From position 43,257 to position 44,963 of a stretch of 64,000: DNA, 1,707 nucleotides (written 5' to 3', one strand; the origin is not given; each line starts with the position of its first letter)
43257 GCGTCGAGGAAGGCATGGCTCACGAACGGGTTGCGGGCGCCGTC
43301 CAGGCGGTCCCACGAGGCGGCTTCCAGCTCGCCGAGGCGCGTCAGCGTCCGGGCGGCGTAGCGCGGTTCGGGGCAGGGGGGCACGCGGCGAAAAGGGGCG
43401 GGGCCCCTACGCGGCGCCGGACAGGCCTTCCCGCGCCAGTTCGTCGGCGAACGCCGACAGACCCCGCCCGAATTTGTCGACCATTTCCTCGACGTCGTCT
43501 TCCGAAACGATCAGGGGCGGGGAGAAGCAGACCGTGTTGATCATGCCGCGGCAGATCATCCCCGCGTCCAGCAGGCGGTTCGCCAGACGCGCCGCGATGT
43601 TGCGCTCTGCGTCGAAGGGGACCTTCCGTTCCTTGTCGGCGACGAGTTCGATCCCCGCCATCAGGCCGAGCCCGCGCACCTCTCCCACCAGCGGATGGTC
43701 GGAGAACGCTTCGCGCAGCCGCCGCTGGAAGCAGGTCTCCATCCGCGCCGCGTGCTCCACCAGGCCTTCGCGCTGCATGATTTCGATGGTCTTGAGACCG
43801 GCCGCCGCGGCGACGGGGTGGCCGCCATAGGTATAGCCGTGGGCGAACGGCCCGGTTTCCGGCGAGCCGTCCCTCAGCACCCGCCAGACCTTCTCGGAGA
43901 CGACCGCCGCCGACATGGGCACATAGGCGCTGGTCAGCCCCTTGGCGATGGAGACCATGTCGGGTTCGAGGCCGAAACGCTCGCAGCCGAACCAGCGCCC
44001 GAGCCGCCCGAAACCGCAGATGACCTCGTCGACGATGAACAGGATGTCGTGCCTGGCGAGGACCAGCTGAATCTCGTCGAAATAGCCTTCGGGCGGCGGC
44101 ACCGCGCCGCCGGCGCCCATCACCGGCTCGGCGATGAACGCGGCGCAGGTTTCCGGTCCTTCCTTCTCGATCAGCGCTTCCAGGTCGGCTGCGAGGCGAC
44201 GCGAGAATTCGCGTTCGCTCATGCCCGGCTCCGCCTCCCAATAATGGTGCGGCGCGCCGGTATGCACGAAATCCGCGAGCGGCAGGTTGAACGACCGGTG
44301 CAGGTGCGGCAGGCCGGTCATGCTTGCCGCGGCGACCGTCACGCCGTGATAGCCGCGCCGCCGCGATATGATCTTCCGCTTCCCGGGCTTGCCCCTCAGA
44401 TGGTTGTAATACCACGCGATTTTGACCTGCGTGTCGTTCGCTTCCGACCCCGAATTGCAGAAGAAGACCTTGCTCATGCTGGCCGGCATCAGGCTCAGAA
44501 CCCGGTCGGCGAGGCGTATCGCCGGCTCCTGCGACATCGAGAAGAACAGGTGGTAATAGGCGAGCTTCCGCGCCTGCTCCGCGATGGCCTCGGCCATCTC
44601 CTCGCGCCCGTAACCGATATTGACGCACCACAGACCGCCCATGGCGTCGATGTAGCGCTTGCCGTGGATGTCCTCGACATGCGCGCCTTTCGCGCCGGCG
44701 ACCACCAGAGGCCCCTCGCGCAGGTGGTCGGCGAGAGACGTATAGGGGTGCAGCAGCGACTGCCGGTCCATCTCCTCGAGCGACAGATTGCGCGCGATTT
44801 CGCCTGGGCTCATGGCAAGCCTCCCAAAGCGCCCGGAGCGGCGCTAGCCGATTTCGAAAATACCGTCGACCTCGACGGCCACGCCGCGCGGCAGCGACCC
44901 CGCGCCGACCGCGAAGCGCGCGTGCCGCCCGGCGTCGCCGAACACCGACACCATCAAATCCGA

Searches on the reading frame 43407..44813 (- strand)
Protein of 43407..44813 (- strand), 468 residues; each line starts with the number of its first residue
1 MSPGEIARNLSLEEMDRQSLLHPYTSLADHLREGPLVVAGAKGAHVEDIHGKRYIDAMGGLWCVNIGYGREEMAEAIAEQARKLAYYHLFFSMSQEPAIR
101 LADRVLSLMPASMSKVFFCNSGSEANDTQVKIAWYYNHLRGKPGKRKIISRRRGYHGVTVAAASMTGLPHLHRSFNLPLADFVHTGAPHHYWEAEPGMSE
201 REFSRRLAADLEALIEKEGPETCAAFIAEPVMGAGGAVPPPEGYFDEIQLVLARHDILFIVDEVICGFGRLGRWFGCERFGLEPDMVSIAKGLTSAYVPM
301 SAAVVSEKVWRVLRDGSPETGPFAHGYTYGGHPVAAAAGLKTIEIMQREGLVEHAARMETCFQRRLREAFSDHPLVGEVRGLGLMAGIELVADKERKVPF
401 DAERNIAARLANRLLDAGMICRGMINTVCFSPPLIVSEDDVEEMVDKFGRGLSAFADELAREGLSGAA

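Call 24: search_protein_families(library=pfam, proteins=[window:43407-44813:-], max_evalue=0.001)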
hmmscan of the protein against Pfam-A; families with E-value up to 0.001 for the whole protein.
window:43407-44813:- (468 aa): 1 family
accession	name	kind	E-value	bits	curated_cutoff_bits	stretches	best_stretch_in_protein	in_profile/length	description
PF00202.27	Aminotran_3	-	1.9e-93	313.8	30.5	1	35-449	10-400/403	Aminotransferase class-III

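Call 39: find_encoding_contigs(protein=window:43407-44813:-, flank=10000, max_places=10)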
Protein window:43407-44813:- (468 aa): no gene with exactly this product is on record in the collection.
